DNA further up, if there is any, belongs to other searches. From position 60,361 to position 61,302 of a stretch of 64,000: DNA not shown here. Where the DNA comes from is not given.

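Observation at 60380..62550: AT-rich islet carrying an overlapping DUF262 + HEPN-like gene pair: candidate undescribed defence module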

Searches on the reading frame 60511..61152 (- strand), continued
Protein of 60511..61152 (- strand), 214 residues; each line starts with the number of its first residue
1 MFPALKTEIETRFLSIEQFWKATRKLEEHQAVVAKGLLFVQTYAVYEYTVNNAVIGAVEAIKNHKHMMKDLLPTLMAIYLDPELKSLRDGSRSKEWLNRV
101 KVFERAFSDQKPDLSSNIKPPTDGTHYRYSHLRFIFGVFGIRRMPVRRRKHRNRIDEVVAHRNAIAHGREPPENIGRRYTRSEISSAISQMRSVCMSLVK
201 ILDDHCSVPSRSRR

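Call 36: predict_structure(alignment_id=A1)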
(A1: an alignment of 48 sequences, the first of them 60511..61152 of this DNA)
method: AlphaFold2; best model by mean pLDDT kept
length: 214 residues; sequences in the alignment: 48
mean_pLDDT: 94.9   pTM: 0.89
mean pLDDT of the five models: 94.9, 94.3, 94.1, 93.7, 93.3
residues with pLDDT >= 90: 197; 70-90: 16; 50-70: 1; < 50: 0
segments of 3 or more residues with pLDDT < 50: none
pLDDT, mean of each block of 10 residues (from residue 1): 94 98 96 98 98 95 95 94 91 94 95 82 89 96 94 97 96 98 98 98 96 94
secondary structure, 60 per line:
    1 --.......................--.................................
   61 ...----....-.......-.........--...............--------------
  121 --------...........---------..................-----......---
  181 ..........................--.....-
elements in order: H3-25 H28-63 H73-79 H81-89 H92-106 H129-139 H149-166 H172-177 H181-206 H209-212

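Call 38: search_protein_representatives(alignment_id=A1)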
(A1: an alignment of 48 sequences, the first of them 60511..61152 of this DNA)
Query: 48 sequences, 214 profile positions. Proteins with E-value up to 0.001 (for the whole library): 1380; up to 1e-10: 622; up to 1e-30: 233. The best 150 are listed.
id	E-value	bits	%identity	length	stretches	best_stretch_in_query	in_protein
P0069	4.2e-75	268.4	-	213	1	1-213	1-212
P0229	8.6e-75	267.3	-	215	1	1-213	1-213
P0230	1.6e-73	263.2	-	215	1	1-214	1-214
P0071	3.1e-72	259.0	-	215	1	1-214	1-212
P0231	1.6e-69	250.1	-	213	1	1-213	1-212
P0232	3.5e-68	245.7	-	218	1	1-213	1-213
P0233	7.6e-68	244.6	-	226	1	2-213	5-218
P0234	9.9e-68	244.3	-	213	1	1-214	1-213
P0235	3.4e-66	239.2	-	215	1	1-214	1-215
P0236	6.4e-66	238.3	-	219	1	4-212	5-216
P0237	7.9e-65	234.8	-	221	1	1-212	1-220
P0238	1.1e-64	234.3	-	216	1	1-211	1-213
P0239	2.3e-64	233.3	-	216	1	1-214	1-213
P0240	7.4e-64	231.6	-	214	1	1-213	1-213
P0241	9.3e-64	231.3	-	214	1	1-212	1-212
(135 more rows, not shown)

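Call 46: find_encoding_contigs(protein=P0001, flank=10000, max_places=3)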
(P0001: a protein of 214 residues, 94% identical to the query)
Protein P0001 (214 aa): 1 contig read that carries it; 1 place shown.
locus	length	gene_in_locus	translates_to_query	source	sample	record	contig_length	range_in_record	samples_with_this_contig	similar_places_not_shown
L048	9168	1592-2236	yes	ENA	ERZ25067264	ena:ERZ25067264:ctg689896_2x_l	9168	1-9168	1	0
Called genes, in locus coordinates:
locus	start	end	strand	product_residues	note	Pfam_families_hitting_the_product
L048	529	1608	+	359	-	PF03235:GmrSD_N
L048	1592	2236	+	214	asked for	PF18735:HEPN_RiboL-PSP, PF18737:HEPN_MAE_28990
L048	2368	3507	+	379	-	PF00155:Aminotran_1_2, PF12897:Asp_aminotransf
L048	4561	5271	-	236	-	-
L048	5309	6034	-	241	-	PF02633:Creatininase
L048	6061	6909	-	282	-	PF05721:PhyH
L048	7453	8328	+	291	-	PF02369:Big_1 (faint), PF02368:Big_2 (weak), PF26182:Ig_NUP210_5th (faint), PF26918:Ig_Eae (faint), PF02368:Big_2, PF22359:Big-like (weak), PF02368:Big_2, PF22359:Big-like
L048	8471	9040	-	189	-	PF00583:Acetyltransf_1, PF13508:Acetyltransf_7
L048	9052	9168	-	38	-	?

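Call 66: find_encoding_contigs(protein=P0015, flank=8000, max_places=3)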
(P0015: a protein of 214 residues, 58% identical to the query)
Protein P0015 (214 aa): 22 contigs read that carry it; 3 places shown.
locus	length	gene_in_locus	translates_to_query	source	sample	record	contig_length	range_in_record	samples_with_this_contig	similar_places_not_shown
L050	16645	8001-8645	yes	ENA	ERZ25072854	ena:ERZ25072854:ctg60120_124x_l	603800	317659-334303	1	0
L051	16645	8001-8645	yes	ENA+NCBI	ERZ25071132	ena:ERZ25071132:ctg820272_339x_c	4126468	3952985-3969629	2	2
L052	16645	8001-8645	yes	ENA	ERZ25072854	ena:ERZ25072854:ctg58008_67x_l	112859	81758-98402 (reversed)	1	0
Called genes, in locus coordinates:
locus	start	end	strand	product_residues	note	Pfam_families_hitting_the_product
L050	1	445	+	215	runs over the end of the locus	-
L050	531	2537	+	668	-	PF08665:PglZ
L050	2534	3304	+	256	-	-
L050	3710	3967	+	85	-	PF08681:TacA1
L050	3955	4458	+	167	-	PF00583:Acetyltransf_1 (weak), PF13673:Acetyltransf_10 (weak), PF13508:Acetyltransf_7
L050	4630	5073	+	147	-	PF13340:DUF4096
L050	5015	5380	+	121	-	PF01609:DDE_Tnp_1, PF13612:DDE_Tnp_1_3 (weak), PF13586:DDE_Tnp_1_2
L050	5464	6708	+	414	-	PF13546:DDE_5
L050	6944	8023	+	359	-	PF03235:GmrSD_N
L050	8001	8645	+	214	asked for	PF18737:HEPN_MAE_28990, PF18735:HEPN_RiboL-PSP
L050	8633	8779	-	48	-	-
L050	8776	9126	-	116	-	PF06634:DUF1156 (weak)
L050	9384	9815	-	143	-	-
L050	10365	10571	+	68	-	-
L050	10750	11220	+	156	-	-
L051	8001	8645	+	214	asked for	PF18737:HEPN_MAE_28990, PF18735:HEPN_RiboL-PSP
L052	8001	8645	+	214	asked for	PF18737:HEPN_MAE_28990, PF18735:HEPN_RiboL-PSP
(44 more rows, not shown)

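Call 67: find_encoding_contigs(protein=P0102, flank=8000, max_places=2)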
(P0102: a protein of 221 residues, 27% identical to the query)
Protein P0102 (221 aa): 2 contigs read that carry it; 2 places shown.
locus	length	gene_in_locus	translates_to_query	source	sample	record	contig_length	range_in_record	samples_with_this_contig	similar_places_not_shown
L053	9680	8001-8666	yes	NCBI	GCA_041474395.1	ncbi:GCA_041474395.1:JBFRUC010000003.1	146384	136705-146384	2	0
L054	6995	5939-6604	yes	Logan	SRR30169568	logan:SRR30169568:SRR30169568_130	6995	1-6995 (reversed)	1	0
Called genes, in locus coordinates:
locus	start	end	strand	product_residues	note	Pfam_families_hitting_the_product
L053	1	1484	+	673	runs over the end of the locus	PF00497:SBP_bac_3, PF00990:GGDEF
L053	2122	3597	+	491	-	PF00589:Phage_integrase (weak)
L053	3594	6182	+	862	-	PF13009:Integrase_2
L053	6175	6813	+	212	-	-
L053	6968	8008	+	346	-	PF03235:GmrSD_N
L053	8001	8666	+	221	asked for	PF18737:HEPN_MAE_28990 (weak), PF18735:HEPN_RiboL-PSP (weak)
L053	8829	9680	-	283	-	PF00271:Helicase_C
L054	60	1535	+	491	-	PF00589:Phage_integrase (weak)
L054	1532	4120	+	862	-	PF13009:Integrase_2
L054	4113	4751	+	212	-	-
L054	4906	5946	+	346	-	PF03235:GmrSD_N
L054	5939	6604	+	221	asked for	PF18737:HEPN_MAE_28990 (weak), PF18735:HEPN_RiboL-PSP (weak)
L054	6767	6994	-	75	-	?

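Call 68: find_encoding_contigs(protein=P0063, flank=8000, max_places=2)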
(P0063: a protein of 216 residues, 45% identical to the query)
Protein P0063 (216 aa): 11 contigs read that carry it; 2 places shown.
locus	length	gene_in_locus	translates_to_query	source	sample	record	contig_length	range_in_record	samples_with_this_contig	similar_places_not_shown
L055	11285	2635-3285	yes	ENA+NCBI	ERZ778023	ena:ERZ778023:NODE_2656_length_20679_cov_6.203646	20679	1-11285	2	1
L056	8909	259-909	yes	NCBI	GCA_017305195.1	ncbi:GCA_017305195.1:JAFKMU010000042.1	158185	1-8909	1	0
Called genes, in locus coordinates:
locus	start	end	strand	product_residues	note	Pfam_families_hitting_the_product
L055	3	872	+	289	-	?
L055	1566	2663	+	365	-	PF03235:GmrSD_N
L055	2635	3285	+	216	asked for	PF18735:HEPN_RiboL-PSP, PF18737:HEPN_MAE_28990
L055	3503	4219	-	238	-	PF04982:TM_HPP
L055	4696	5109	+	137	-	PF12802:MarR_2, PF01047:MarR (weak)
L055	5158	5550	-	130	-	PF00903:Glyoxalase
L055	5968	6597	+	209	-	-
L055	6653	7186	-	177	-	PF13515:FUSC_2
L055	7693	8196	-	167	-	-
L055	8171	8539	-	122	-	-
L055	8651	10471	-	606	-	PF14312:FG-GAP_2, PF07589:PEP_exosort_dom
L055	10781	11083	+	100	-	PF04355:BamE (weak), PF07467:BLIP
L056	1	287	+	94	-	?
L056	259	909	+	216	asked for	PF18735:HEPN_RiboL-PSP, PF18737:HEPN_MAE_28990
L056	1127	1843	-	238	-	PF04982:TM_HPP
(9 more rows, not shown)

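Call 75: search_dna_similar(query=window:60511-61152:-, collection=plasmids, mode=protein, max_rows=30, max_evalue=0.001)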
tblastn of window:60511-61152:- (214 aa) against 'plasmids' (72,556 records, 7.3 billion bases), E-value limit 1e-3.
No match.

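Call 85: search_protein_families(library=phrogs, proteins=[window:60511-61152:-], max_evalue=0.01)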
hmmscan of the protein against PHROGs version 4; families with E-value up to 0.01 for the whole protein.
window:60511-61152:- (214 aa): 1 family
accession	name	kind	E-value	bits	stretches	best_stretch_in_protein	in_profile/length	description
phrog_3846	-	unknown function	1.7e-14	54.7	1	21-205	44-223/234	-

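Call 94: search_solved_structures(query=A1, max_evalue=1)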
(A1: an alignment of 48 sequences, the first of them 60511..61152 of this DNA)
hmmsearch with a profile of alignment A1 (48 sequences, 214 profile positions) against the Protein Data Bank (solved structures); distinct sequences matched with E-value up to 1: 4.
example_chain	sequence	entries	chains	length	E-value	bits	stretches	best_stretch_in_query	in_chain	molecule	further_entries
8y7f_A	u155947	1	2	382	0.15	14.9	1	124-196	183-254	CRISPR-associated protein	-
8y75_A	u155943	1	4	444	0.21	14.4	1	124-195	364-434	CRISPR-associated protein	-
8y6z_B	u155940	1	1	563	0.28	14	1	124-196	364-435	CRISPR-associated protein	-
8y7g_A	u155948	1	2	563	0.28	14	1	124-196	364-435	CRISPR-associated protein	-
